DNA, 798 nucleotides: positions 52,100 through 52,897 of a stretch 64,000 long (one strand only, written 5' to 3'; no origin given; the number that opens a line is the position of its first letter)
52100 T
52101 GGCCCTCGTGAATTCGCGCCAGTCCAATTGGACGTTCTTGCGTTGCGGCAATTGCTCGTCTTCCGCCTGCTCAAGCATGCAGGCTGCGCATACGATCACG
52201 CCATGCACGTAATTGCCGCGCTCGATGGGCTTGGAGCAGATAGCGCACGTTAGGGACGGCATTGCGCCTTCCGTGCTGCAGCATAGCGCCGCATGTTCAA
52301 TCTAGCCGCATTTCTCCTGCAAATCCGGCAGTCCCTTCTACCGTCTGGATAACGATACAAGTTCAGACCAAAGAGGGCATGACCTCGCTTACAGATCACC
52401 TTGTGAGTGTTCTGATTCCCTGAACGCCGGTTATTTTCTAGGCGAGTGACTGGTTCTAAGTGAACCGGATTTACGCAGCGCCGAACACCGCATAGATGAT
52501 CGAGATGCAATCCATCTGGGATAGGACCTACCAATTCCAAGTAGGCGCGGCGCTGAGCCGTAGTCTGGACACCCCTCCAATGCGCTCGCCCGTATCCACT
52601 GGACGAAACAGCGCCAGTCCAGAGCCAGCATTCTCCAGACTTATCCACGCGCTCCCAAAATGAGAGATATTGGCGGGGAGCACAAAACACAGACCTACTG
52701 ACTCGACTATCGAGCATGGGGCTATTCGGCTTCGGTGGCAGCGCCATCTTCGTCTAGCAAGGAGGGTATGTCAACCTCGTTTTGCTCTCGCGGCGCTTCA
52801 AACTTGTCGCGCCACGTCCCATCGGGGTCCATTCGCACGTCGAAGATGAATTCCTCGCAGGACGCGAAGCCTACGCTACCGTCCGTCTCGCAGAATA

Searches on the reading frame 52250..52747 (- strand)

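Call 87: search_protein_families(library=pfam, proteins=[window:52250-52747:-], max_evalue=0.001)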
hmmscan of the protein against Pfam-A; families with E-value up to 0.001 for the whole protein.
window:52250-52747:- (165 aa): 2 families
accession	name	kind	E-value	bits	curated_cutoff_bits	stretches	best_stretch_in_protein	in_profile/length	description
PF13392.12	HNH_3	-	2.3e-12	46.8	24.8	1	64-107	3-46/46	HNH endonuclease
PF05551.17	zf-His_Me_endon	-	0.0002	22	27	1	64-116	49-99/131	Zinc-binding loop region of homing endonuclease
